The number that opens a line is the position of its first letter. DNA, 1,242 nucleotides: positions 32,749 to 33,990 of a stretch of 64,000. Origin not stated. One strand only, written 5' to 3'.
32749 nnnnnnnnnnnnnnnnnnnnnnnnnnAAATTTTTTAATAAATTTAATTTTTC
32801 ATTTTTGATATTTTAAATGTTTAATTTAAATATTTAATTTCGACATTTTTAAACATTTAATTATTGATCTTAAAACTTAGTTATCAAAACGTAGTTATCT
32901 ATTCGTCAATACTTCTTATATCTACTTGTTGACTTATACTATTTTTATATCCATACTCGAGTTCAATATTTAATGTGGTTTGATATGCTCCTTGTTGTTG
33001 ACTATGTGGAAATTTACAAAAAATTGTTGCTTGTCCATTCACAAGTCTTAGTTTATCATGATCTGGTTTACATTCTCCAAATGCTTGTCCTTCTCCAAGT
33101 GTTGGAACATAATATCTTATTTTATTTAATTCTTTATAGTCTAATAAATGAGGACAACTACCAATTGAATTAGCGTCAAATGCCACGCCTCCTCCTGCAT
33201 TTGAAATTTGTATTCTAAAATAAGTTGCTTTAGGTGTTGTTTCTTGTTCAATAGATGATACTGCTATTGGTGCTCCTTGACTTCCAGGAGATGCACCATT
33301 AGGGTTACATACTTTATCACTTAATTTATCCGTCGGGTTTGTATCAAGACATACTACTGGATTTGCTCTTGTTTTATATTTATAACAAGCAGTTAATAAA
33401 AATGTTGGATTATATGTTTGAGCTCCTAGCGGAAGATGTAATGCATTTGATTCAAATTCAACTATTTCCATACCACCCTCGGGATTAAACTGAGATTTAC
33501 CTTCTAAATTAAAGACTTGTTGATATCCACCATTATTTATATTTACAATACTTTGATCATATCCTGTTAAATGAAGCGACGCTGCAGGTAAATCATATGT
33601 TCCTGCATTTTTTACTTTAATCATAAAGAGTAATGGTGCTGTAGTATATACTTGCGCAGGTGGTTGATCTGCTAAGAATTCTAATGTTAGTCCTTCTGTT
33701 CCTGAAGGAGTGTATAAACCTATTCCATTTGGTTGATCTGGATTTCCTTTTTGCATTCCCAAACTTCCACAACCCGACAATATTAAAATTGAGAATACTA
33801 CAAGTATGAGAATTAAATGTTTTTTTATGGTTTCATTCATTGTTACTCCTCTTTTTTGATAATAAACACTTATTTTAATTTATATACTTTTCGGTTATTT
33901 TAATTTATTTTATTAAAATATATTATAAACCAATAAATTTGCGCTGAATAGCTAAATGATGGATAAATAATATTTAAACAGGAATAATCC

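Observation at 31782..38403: Co-oriented five-gene cell-surface cluster: two type-II membrane proteins followed by three tandem paralogous lipoproteins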

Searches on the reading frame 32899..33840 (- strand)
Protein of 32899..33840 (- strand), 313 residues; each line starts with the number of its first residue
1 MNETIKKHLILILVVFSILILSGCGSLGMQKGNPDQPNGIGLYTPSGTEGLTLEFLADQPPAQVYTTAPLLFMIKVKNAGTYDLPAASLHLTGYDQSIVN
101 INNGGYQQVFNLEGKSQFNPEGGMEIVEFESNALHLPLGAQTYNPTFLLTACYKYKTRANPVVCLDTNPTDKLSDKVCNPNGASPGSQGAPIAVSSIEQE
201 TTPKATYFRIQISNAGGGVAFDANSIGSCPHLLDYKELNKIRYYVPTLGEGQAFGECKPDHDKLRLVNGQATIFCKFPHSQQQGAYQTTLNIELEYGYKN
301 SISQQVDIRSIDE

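Call 3: search_protein_families(library=pfam, proteins=[window:32899-33840:-], max_evalue=1)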
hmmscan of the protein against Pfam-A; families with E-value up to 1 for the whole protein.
window:32899-33840:- (313 aa): 1 family
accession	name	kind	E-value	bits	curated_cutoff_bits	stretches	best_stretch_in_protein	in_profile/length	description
PF23673.1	DUF7154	-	0.0024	18.7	27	0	286-310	81-105/108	Domain of unknown function (DUF7154)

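Call 4: search_protein_families(library=ncbifam, proteins=[window:32899-33840:-], max_evalue=1)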
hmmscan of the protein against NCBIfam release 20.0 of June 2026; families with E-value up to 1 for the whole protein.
window:32899-33840:- (313 aa): 2 families
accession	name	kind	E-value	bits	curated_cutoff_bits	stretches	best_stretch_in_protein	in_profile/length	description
NF047408.1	SA0632_fam_LP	equivalog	0.027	14.1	70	1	10-25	4-19/68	SA0632 family lipoprotein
NF058595.1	invert_tail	domain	0.11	12.8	37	1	8-49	56-91/113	lipo-invert putative C-terminal anchoring domain-containing protein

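Call 11: find_homologous_proteins(query=window:32899-33840:-, max_evalue=0.001)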
Query window:32899-33840:- (313 aa): 62 proteins with E <= 0.001 among 889 candidates.
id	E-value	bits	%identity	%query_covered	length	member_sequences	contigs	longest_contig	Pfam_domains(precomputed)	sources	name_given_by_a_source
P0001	1.0e-108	381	54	98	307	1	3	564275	-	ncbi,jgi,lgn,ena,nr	ncbi:hypothetical protein HN587_06120 [Candidatus Woesearchaeota archaeon]|jgi:hypothetical protein|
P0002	2.5e-85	305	47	93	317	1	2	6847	-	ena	-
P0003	1.5e-84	302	47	98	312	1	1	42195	-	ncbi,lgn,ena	-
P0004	7.1e-84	300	46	98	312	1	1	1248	-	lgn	-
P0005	2.9e-83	298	47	98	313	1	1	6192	-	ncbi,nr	ncbi:hypothetical protein KY362_05490 [Candidatus Woesearchaeota archaeon]|nr:hypothetical protein [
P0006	5.5e-82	294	45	98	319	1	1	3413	-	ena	-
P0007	6.0e-82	293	45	98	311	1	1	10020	-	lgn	-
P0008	4.7e-81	291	48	92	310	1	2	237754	-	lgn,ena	-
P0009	4.1e-80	287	47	89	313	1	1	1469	-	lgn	-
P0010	1.4e-79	286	45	93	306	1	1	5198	-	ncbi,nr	ncbi:MAG: hypothetical protein KJ574_03175 [Nanoarchaeota archaeon]|nr:hypothetical protein [Nanoarc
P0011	2.3e-78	282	47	98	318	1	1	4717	-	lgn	-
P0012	3.6e-78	281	45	98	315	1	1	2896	-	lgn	-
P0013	4.5e-78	281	47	96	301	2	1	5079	-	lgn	-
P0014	6.1e-78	280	44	97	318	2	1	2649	-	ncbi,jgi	jgi:hypothetical protein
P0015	6.1e-78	280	44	98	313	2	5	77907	-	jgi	jgi:hypothetical protein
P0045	6.3e-46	175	35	98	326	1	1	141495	-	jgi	-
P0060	8.0e-24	103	30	96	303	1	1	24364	-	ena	-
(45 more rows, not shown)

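Call 13: find_encoding_contigs(protein=P0001, flank=10000, max_places=2)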
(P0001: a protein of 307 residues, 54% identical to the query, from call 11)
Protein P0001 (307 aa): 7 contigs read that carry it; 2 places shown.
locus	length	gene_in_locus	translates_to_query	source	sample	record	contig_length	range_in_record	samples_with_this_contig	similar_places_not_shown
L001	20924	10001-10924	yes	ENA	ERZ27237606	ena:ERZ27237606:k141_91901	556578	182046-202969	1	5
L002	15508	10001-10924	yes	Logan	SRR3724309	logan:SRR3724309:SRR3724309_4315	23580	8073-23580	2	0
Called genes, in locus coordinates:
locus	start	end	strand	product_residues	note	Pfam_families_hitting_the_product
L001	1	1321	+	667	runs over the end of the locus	-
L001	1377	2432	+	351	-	PF01515:PTA_PTB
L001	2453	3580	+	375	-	PF00871:Acetate_kinase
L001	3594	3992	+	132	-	-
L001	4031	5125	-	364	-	PF26356:Pelota_N, PF03464:eRF1_2, PF03465:eRF1_3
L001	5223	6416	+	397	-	-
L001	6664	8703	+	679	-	-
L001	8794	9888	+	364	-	-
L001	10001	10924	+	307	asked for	-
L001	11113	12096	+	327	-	-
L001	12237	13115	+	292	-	PF00892:EamA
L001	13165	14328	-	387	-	-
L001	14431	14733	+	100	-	-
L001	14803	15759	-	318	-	PF05496:RuvB_N (weak), PF00004:AAA, PF13177:DNA_pol3_delta2 (weak), PF08542:Rep_fac_C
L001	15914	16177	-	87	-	PF05239:PRC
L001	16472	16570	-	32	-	-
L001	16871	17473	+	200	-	PF00318:Ribosomal_S2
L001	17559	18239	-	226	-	PF00154:RecA_N (weak), PF06745:ATPase, PF08423:Rad51, PF01637:ATPase_2 (weak), PF13481:AAA_25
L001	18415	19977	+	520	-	-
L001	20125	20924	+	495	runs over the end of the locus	-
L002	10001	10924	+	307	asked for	-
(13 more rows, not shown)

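Call 15: find_encoding_contigs(protein=P0045, flank=10000, max_places=1)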
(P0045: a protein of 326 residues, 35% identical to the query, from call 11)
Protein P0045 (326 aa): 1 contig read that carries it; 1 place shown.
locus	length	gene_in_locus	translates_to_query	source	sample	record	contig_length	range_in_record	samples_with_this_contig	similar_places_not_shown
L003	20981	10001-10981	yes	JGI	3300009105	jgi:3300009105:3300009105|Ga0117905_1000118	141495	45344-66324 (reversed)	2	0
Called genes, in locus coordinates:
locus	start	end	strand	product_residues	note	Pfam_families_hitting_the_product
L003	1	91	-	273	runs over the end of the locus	PF00456:Transketolase_N, PF13292:DXP_synthase_N, PF00676:E1_dh, PF02775:TPP_enzyme_C (weak)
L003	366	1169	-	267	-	PF01978:TrmB, PF11495:TrmB_EBD_N (weak)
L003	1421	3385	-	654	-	PF16177:ACAS_N, PF00501:AMP-binding, PF13193:AMP-binding_C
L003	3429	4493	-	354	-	PF26356:Pelota_N, PF03464:eRF1_2, PF03465:eRF1_3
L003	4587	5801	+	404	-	-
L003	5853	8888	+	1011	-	-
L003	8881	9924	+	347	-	-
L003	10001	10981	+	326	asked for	-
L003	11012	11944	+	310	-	-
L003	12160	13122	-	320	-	PF03215:Rad17 (weak), PF05496:RuvB_N (weak), PF00004:AAA, PF13177:DNA_pol3_delta2, PF08542:Rep_fac_C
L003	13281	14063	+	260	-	-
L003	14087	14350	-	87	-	PF05239:PRC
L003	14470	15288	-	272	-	PF08696:Dna2 (weak), PF12705:PDDEXK_1, PF01930:Cas_Cas4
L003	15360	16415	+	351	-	PF00579:tRNA-synt_1b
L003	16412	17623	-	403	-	PF00675:Peptidase_M16, PF05193:Peptidase_M16_C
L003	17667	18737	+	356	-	PF01321:Creatinase_N, PF00557:Peptidase_M24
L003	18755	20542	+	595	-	-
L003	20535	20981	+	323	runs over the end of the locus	PF26233:NicX, PF02073:Peptidase_M29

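Call 16: find_encoding_contigs(protein=P0060, flank=10000, max_places=1)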
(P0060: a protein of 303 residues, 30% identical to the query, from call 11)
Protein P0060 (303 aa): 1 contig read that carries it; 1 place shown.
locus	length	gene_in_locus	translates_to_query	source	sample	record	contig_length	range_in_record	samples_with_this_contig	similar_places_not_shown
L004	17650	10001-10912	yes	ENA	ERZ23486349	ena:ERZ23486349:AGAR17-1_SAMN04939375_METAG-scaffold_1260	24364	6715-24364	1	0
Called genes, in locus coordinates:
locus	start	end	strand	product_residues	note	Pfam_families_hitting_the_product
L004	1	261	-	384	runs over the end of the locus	PF03160:Calx-beta (faint)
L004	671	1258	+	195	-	-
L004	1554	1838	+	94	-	-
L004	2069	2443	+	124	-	-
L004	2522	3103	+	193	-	-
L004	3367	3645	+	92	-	PF01199:Ribosomal_L34e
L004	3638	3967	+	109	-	-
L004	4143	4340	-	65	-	-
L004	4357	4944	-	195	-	-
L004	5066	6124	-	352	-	PF26356:Pelota_N, PF03464:eRF1_2 (faint), PF03465:eRF1_3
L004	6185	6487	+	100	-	-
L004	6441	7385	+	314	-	-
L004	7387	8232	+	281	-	-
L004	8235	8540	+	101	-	-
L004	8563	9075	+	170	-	-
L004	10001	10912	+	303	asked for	-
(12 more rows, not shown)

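Call 22: predict_structure(alignment_id=A2)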
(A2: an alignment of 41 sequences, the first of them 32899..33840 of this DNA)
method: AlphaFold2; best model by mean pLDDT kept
length: 313 residues; sequences in the alignment: 41
mean_pLDDT: 90.6   pTM: 0.80
mean pLDDT of the five models: 90.6, 90.3, 90.3, 89.2, 89.2
residues with pLDDT >= 90: 238; 70-90: 49; 50-70: 25; < 50: 1
segments of 3 or more residues with pLDDT < 50: none
pLDDT, mean of each block of 10 residues (from residue 1): 79 91 59 59 76 97 96 98 97 97 97 95 97 95 98 97 92 84 83 96 95 96 97 97 93 86 89 95 86 97 98 78
secondary structure, 60 per line:
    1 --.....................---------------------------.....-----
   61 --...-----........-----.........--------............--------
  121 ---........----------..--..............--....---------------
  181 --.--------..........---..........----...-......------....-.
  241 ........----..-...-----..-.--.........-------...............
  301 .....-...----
elements in order: H3-23 E51-55 E63-65 E71-78 E84-92 H102-105 E106-112 E124-131 E146-159 E162-165 E192-201 E205-214 E219-221 H223-228 E240-248 E256-258 E270-278 E286-305 E307-309

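Call 25: fold_search(model_id=the predicted structure, library=pdb)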
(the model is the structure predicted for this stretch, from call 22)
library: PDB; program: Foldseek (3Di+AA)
matches with E <= 10: 1795; with E <= 0.001: 30
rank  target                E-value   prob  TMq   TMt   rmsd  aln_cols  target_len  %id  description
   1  8xez_A                1.7e-06  1.00  0.23  0.08  29.4       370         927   10  Cryo-EM structure of integrin ITGAV/ITGB3 complex, conformation 5 (released 2024-12-18)
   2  4o02_A                5.3e-06  0.98  0.20  0.08  27.1       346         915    9  AlphaVBeta3 integrin in complex with monoclonal antibody FAB fragment. (released 2014-04-02)
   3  8zdg_A                7.3e-06  0.99  0.21  0.08  26.5       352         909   10  Cryo-EM structure of the integrin avb3 with CWHM-12, conformation 1 (released 2025-10-22)
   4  6avu_A                1.4e-05  0.96  0.20  0.08  26.2       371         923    9  Human alpha-V beta-3 Integrin (open conformation) in complex with the therapeutic antibody LM609 (released 2017-11-01)
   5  3ije_A                2.1e-05  0.96  0.20  0.08  29.5       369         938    9  Crystal structure of the complete integrin alhaVbeta3 ectodomain plus an Alpha/beta transmembrane fragment (released 2009-09-29)
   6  8xei_A                2.6e-05  0.98  0.21  0.08  27.0       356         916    9  Cryo-EM structure of integrin ITGAV/ITGB3 complex, conformation 1 (released 2024-12-18)
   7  1jv2_A                2.6e-05  0.97  0.21  0.08  26.1       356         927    9  CRYSTAL STRUCTURE OF THE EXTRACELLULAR SEGMENT OF INTEGRIN ALPHAVBETA3 (released 2001-10-17)
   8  4g1m_A                2.6e-05  0.97  0.21  0.08  28.8       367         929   10  Re-refinement of alpha V beta 3 structure (released 2012-12-12)
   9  6avr_A                2.9e-05  0.97  0.21  0.08  26.1       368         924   10  Human alpha-V beta-3 Integrin (intermediate conformation) in complex with the therapeutic antibody LM609 (released 2017-11-01)
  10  6avq_A                3.2e-05  0.96  0.21  0.08  26.0       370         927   10  The Therapeutic Antibody LM609 Selectively Inhibits Ligand Binding to Human alpha-V beta-3 Integrin via Steric Hindran (released 2017-11-01)
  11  4mmx_A                4.2e-05  0.95  0.20  0.08  29.2       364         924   10  Integrin AlphaVBeta3 ectodomain bound to the tenth domain of Fibronectin (released 2014-03-26)
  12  8ayh_B                4.7e-05  0.99  0.23  0.08  23.9       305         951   10  Structure of Complement C5 in Complex with small molecule inhibitor and CVF (released 2022-12-21)
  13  4mmz_A                5.2e-05  0.96  0.21  0.08  27.7       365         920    9  Integrin AlphaVBeta3 ectodomain bound to an antagonistic tenth domain of Fibronectin (released 2014-03-26)
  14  4g1e_A                7.2e-05  0.87  0.20  0.07  28.9       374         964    9  Crystal structure of integrin alpha V beta 3 with coil-coiled tag. (released 2012-12-12)
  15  8t2v_A                8.0e-05  0.87  0.19  0.07  25.7       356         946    7  Cryo-EM Structures of Full-length Integrin alphaIIbbeta3 in Native Lipids (released 2023-07-26)
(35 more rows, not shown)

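Call 31: search_solved_structures(query=A2, max_evalue=1)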
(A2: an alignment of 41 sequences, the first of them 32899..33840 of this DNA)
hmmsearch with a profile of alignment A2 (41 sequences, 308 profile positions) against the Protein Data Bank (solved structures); distinct sequences matched with E-value up to 1: 1.
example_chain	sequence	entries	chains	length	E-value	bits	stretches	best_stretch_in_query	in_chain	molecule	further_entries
4n01_A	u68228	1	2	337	0.91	11.6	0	3-62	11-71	Periplasmic binding protein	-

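Call 38: search_protein_families(library=pfam, alignment_id=A2, max_evalue=0.1)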
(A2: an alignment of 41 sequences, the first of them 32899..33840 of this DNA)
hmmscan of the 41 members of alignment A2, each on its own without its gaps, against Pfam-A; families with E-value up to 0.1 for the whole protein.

A. member 1, window:32899-33840:- (313 aa): 1 family
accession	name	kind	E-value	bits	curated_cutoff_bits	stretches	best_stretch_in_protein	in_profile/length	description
PF23673.1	DUF7154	-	0.0024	18.7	27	0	286-310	81-105/108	Domain of unknown function (DUF7154)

B. families by the number of members that match (of 41 scanned): 7 families
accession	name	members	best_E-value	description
PF23673.1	DUF7154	2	0.0024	Domain of unknown function (DUF7154)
PF07705.17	CARDB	2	0.0028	CARDB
PF25144.1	Zn_ribbon_IFT122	1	0.0074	IFT122, zinc ribbon domain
PF16323.11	DUF4959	1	0.0075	Domain of unknown function (DUF4959)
PF09941.14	DUF2173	1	0.056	Uncharacterized conserved protein (DUF2173)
PF19003.5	DUF5732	1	0.057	Family of unknown function (DUF5732)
PF06823.17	DUF1236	1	0.087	Protein of unknown function (DUF1236)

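Call 41: search_protein_representatives(alignment_id=A2)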
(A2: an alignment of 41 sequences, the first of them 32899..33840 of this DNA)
Query: 41 sequences, 308 profile positions. Proteins with E-value up to 0.001 (for the whole library): 3583; up to 1e-10: 2656; up to 1e-30: 1733. The best 150 are listed.
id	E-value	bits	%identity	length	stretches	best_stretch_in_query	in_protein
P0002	8.8e-114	396.0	-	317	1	4-306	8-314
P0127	3.4e-97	341.5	-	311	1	6-306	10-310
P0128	3.0e-96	338.4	-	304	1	1-306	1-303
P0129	6.8e-95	334.0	-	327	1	7-305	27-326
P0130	3.7e-94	331.6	-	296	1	6-305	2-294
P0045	3.9e-91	321.6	-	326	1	3-305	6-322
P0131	5.8e-91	321.1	-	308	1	1-305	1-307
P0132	2.0e-90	319.3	-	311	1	1-305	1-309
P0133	1.6e-89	316.3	-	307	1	1-304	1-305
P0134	2.6e-89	315.7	-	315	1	1-304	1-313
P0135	5.0e-89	314.7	-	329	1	1-304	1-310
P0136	8.1e-89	314.0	-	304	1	1-304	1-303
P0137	1.0e-87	310.4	-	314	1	2-304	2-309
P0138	1.1e-87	310.2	-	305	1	1-305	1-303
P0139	1.5e-87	309.9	-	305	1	5-305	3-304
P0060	1.3e-73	264.1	-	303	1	4-305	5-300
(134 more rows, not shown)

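Call 68: fold_search(model_id=the predicted structure, library=viral)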
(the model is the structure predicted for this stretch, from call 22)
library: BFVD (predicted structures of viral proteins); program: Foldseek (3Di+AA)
matches with E <= 10: 1007; with E <= 0.001: 8
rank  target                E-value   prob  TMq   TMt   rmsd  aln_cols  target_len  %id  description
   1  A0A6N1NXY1            2.5e-05  0.98  0.20  0.07  33.3       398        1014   10  DUF11 domain-containing protein [Tupanvirus soda lake]
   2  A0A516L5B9            1.1e-04  0.99  0.26  0.18  12.8       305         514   10  (no name in the UniProt tables at hand)
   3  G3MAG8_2              1.2e-04  0.30  0.13  0.05  36.9       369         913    8  Gp427 [Bacillus phage G]
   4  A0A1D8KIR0            2.0e-04  0.94  0.22  0.08  25.9       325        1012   12  Baseplate hub + tail lysozyme [Synechococcus phage S-CAM3]
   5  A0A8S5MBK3            2.5e-04  0.97  0.25  0.13  22.7       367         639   10  Uncharacterized protein [Podoviridae sp. ct53O25]
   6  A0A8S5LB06            5.3e-04  0.92  0.23  0.09  23.6       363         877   10  Uncharacterized protein [Podoviridae sp. ctBev14]
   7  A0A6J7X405            5.3e-04  0.54  0.16  0.11  25.7       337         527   11  Uncharacterized protein [uncultured Caudovirales phage]
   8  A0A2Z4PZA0            5.6e-04  0.85  0.20  0.08  17.9       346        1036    9  (no name in the UniProt tables at hand)
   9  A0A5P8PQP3            1.1e-03  0.44  0.18  0.15  30.8       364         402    8  Virion structural protein [Pseudomonas phage Quinobequin-P09]
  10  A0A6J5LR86            1.2e-03  0.89  0.21  0.10  32.9       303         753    7  Uncharacterized protein [uncultured Caudovirales phage]
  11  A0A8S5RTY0            1.4e-03  0.75  0.20  0.07  26.9       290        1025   12  (no name in the UniProt tables at hand)
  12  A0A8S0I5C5            1.5e-03  0.54  0.19  0.13  31.8       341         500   11  (no name in the UniProt tables at hand)
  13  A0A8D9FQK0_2          1.5e-03  0.33  0.14  0.06  18.2       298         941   10  PE-PGRS family protein PE_PGRS18 [uncultured marine phage]
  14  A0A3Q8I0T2            2.1e-03  0.92  0.22  0.25  21.8       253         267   11  (no name in the UniProt tables at hand)
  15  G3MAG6                2.1e-03  0.16  0.13  0.04  37.2       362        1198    9  Gp425 [Bacillus phage G]
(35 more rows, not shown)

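Call 75: search_protein_families(library=pfam, proteins=[L001:6664-8703:+, L003:5853-8888:+], max_evalue=0.05)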
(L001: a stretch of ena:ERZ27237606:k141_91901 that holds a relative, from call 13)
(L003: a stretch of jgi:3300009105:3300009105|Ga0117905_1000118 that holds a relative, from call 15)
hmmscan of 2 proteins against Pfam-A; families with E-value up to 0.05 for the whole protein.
L001:6664-8703:+ (679 aa): 0 families

L003:5853-8888:+ (1011 aa): 0 families
